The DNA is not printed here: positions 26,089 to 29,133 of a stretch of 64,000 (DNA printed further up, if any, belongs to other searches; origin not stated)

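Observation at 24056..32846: Self-contained Qmo/Hdr-like flavin-bifurcation cluster with sulfur carriers in a Bacteroidota genome, lacking HdrB, AprAB and hydrogenase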

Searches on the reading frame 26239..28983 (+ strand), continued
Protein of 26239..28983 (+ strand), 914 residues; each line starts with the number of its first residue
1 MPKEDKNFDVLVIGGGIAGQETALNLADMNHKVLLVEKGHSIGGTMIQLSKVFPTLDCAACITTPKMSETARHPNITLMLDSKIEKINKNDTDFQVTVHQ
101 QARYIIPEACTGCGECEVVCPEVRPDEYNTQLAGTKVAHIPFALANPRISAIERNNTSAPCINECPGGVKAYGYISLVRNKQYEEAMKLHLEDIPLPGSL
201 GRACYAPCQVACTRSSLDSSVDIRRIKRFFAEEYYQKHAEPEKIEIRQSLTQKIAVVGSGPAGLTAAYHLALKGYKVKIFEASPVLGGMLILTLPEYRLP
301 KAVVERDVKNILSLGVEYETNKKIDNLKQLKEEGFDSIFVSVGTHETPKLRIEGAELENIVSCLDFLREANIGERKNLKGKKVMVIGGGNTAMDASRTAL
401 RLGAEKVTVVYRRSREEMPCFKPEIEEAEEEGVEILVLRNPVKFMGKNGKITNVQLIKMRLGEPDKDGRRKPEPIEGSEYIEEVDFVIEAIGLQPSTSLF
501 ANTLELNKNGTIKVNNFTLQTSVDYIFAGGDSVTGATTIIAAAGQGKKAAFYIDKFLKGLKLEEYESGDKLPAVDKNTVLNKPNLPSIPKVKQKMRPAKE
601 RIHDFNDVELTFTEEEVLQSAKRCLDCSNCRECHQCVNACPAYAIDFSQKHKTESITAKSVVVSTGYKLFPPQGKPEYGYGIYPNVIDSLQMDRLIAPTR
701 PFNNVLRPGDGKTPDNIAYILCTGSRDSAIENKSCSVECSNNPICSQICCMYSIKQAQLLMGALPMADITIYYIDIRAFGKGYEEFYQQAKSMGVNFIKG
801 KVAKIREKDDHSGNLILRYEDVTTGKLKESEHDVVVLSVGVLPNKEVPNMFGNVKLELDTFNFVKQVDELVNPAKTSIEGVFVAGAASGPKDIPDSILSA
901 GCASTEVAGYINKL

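Call 63: search_protein_families(library=pfam, proteins=[L060:15273-16244:+, L060:14953-15258:+, L080:15011-15994:+, L075:16124-16810:+, L075:16840-17913:+, L003:16152-16565:+, L045:16180-16605:+, L036:15946-16296:+, L043:16077-16559:+, L080:3676-4797:+], max_evalue=0.001)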
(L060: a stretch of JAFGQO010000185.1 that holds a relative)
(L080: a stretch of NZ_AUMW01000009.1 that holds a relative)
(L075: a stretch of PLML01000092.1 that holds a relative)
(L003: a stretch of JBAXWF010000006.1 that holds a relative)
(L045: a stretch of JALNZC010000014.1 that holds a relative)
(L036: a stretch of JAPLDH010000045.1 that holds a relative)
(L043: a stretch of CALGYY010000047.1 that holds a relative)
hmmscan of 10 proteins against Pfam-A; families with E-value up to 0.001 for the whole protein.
L060:15273-16244:+ (323 aa): 1 family
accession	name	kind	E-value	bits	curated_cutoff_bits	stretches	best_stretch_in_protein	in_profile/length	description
PF02754.22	CCG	-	4.5e-11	43.1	20.6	1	213-296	1-84/85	Cysteine-rich domain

L060:14953-15258:+ (101 aa): 14 families
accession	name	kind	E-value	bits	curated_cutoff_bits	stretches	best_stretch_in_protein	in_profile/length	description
PF13534.11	Fer4_17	-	1.5e-12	48.3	22.2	2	42-81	22-60/61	4Fe-4S dicluster domain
PF13183.11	Fer4_8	-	1.1e-09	39.1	27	1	21-81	2-68/68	4Fe-4S dicluster domain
PF13187.11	Fer4_9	-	2e-08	34.6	27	1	23-80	1-50/52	4Fe-4S dicluster domain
PF12838.12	Fer4_7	-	2.5e-08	34.7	27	0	21-36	35-50/52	4Fe-4S dicluster domain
PF25160.1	LdpA_Fe-S-bd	-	1e-07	32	27.6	1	21-38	25-42/49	LdpA Fe-S cluster-binding domain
PF13237.11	Fer4_10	-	1.2e-07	32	25.5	1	22-78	7-53/53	4Fe-4S dicluster domain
PF00037.32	Fer4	-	3.2e-06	27.2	21.1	0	22-36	6-20/24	4Fe-4S binding domain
PF12797.12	Fer4_2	-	6.6e-06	26.2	24.5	0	22-35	8-21/22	4Fe-4S binding domain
PF12837.12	Fer4_6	-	1.5e-05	25.1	25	0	66-81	8-23/24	4Fe-4S binding domain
PF13746.11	Fer4_18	-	2.2e-05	25.1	27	0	12-40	49-77/114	4Fe-4S dicluster domain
PF12800.12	Fer4_4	-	5.5e-05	23.6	24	0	22-36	2-16/17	4Fe-4S binding domain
PF14697.11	Fer4_21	-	0.00013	22.5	35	0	21-36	38-53/59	4Fe-4S dicluster domain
PF17179.9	Fer4_22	-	0.00015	23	27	0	5-37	61-94/95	4Fe-4S dicluster domain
PF12798.12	Fer4_3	-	0.00096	20.3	27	0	67-80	1-14/15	4Fe-4S binding domain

L080:15011-15994:+ (327 aa): 1 family
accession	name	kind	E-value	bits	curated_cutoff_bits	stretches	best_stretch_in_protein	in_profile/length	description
PF02754.22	CCG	-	4.1e-09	36.9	20.6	1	214-296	2-84/85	Cysteine-rich domain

L075:16124-16810:+ (228 aa): 5 families
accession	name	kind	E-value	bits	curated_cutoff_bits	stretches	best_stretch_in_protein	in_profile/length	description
PF13183.11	Fer4_8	-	7.7e-11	42.8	27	1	19-82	2-67/68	4Fe-4S dicluster domain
PF13187.11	Fer4_9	-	4.6e-07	30.2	27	1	22-82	2-50/52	4Fe-4S dicluster domain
PF13534.11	Fer4_17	-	1.4e-06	29.2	22.2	1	21-82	1-59/61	4Fe-4S dicluster domain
PF13237.11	Fer4_10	-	2.2e-06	27.9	25.5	1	19-80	6-53/53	4Fe-4S dicluster domain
PF12838.12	Fer4_7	-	0.00054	20.8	27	0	21-82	1-51/52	4Fe-4S dicluster domain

L075:16840-17913:+ (357 aa): 1 family
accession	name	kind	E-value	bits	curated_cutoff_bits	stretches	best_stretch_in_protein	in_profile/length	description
PF02754.22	CCG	-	1e-08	35.6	20.6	1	179-269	4-84/85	Cysteine-rich domain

L003:16152-16565:+ (137 aa): 1 family
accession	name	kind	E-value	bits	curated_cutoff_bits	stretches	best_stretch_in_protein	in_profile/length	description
PF02566.24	OsmC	-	9.8e-11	42.4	27.5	1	38-129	1-97/100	OsmC-like protein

L045:16180-16605:+ (141 aa): 7 families
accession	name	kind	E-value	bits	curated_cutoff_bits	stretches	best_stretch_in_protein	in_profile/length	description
PF00085.26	Thioredoxin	-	1.2e-30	105.9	23.5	1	38-136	2-102/103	Thioredoxin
PF13905.12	Thioredoxin_8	-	2.4e-08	34.7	27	1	54-97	3-48/94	Thioredoxin-like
PF13098.12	Thioredoxin_2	-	5.9e-08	33.4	27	1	54-135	7-104/104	Thioredoxin-like domain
PF00578.27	AhpC-TSA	-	1.5e-06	28.6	26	1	51-129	24-104/124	AhpC/TSA family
PF13728.12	TraF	-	1.7e-05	25.2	23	1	49-124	126-210/224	F plasmid transfer operon protein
PF14595.12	Thioredoxin_9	-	1.8e-05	25.1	25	1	31-116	21-107/129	Thioredoxin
PF08534.16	Redoxin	-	2.6e-05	24.5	26.6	1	30-102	7-80/148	Redoxin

L036:15946-16296:+ (116 aa): 1 family
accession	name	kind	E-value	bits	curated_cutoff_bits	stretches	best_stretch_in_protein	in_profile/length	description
PF02579.22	Nitro_FeMo-Co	-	4.6e-06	27.3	26.3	1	14-103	2-93/94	Dinitrogenase iron-molybdenum cofactor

L043:16077-16559:+ (160 aa): 1 family
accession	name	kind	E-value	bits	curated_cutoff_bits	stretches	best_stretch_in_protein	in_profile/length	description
PF02001.22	DUF134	-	1.1e-21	77.7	27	1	4-97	6-95/98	Protein of unknown function DUF134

L080:3676-4797:+ (373 aa): 11 families
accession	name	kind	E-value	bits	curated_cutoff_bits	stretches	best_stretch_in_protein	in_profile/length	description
PF12837.12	Fer4_6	-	5e-13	48.8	25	2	322-344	2-24/24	4Fe-4S binding domain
PF00037.32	Fer4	-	4.6e-11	42.5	21.1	2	324-345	3-24/24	4Fe-4S binding domain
PF12838.12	Fer4_7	-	4.5e-10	40.3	27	1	294-343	1-52/52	4Fe-4S dicluster domain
PF14697.11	Fer4_21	-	2.5e-09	37.6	35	1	290-346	3-59/59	4Fe-4S dicluster domain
PF13187.11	Fer4_9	-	3.5e-08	33.8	27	1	294-343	1-51/52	4Fe-4S dicluster domain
PF13237.11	Fer4_10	-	1.8e-07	31.4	25.5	1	290-340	4-53/53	4Fe-4S dicluster domain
PF12797.12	Fer4_2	-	2.3e-07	30.8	24.5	2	324-341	5-22/22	4Fe-4S binding domain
PF13183.11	Fer4_8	-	4.9e-05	24.2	27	0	292-342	2-67/68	4Fe-4S dicluster domain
PF12800.12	Fer4_4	-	7.8e-05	23.2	24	1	327-342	2-17/17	4Fe-4S binding domain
PF13484.11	Fer4_16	-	0.00018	22.6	30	1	329-349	2-21/66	4Fe-4S double cluster binding domain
PF25160.1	LdpA_Fe-S-bd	-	0.00021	21.4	27.6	1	321-346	20-45/49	LdpA Fe-S cluster-binding domain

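Call 74: search_protein_families(library=pfam, proteins=[L080:16957-17670:+, L080:17698-18159:+, L080:6637-8490:-, L080:8658-9038:-, L069:7592-8272:-, L069:6414-6884:+, L069:18046-19077:+, L072:7454-8158:-, L077:6436-7566:+, L077:4437-6359:+], max_evalue=0.0001)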
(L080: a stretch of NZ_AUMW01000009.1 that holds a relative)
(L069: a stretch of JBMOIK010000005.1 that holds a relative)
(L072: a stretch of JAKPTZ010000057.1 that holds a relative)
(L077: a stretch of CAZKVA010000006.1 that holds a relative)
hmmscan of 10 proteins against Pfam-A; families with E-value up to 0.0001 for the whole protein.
L080:16957-17670:+ (237 aa): 3 families
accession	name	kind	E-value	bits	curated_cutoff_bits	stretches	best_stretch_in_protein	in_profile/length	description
PF00702.32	Hydrolase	-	8.1e-16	59.4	26.4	1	2-194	1-186/191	haloacid dehalogenase-like hydrolase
PF13419.12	HAD_2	-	1.9e-09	38.3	23.8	1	5-195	1-168/178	Haloacid dehalogenase-like hydrolase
PF13242.12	Hydrolase_like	-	1.8e-05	25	22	0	161-206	4-50/75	HAD-hyrolase-like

L080:17698-18159:+ (153 aa): 1 family
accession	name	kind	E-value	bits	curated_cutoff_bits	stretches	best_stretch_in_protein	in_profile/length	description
PF04073.20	tRNA_edit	-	5e-34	117.5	25.5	1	24-139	2-120/123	Aminoacyl-tRNA editing domain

L080:6637-8490:- (617 aa): 2 families
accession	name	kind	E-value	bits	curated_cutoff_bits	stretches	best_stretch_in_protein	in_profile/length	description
PF00916.26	Sulfate_transp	-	4.5e-93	312.5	23.2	1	22-389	1-380/380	Sulfate permease family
PF01740.26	STAS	-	3.3e-17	62.6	22.6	1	442-542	4-103/106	STAS domain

L080:8658-9038:- (126 aa): 1 family
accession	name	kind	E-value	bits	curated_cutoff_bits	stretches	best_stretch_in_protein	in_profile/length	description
PF02583.22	Trns_repr_metal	-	4.4e-22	78.7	22.8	1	45-124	3-78/78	Metal-sensitive transcriptional repressor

L069:7592-8272:- (226 aa): 2 families
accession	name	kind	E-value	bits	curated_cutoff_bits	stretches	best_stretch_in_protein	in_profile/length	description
PF02001.22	DUF134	-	1.1e-22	80.9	27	1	3-96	6-97/98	Protein of unknown function DUF134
PF02579.22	Nitro_FeMo-Co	-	4e-17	62.7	26.3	1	112-199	2-92/94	Dinitrogenase iron-molybdenum cofactor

L069:6414-6884:+ (156 aa): 0 families

L069:18046-19077:+ (343 aa): 6 families
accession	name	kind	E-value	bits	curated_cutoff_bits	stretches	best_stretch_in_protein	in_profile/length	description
PF14522.11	Cytochrome_C7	-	2.5e-15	56.5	24.8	1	159-229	5-67/67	Cytochrome c7 and related cytochrome c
PF14537.11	Cytochrom_c3_2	-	1.8e-09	38.4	25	1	161-240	1-78/79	Cytochrome c3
PF22113.1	Mtrc-MtrF_II-IV_dom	-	1.8e-07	31.3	30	0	51-145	82-165/176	Outer membrane cytochrome MtrC/MtrF-like, domains II/IV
PF13435.11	Cytochrome_C554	-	1.4e-06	29.6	20.8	0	139-229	2-84/84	Cytochrome c554 and c-prime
PF02085.21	Cytochrom_CIII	-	7.7e-05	23.4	22.9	0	208-242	18-55/101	Class III cytochrome C family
PF09699.15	Paired_CXXCH_1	-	7.8e-05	22.7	20.6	0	20-60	6-39/41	Doubled CXXCH motif (Paired_CXXCH_1)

L072:7454-8158:- (234 aa): 0 families

L077:6436-7566:+ (376 aa): 5 families
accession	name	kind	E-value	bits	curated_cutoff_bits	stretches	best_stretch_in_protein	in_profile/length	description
PF04539.22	Sigma70_r3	-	5.7e-32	110.1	25.3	1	221-297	1-77/78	Sigma-70 region 3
PF04542.20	Sigma70_r2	-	3.3e-24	84.9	24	1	142-212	1-71/71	Sigma-70 region 2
PF04545.22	Sigma70_r4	-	1.1e-21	76.5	24.1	1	310-363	1-50/50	Sigma-70, region 4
PF00140.25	Sigma70_r1_2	-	2.9e-16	59.6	22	1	104-135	1-32/34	Sigma-70 factor, region 1.2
PF03979.19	Sigma70_r1_1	-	1.7e-15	57.2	22.5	1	18-84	4-71/81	Sigma-70 factor, region 1.1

L077:4437-6359:+ (640 aa): 6 families
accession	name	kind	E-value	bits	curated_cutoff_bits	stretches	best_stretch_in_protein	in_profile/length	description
PF08275.17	DNAG_N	-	6.8e-38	130.1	26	1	131-260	6-128/128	DNA primase catalytic core, N-terminal domain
PF01807.25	Zn_ribbon_DnaG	-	1e-37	128.3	24.9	1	8-100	4-96/98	CHC2 zinc finger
PF13662.12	Toprim_4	-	4.9e-20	72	25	1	267-336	1-77/85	Toprim domain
PF13155.12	Toprim_2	-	4.6e-18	65.8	22.1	1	271-337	2-70/88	Toprim-like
PF01751.28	Toprim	-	4.9e-13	49.5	23.1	1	268-344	1-93/96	Toprim domain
PF10410.14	DnaB_bind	-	6.1e-07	30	20.6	1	384-438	1-55/56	DnaB-helicase binding domain of primase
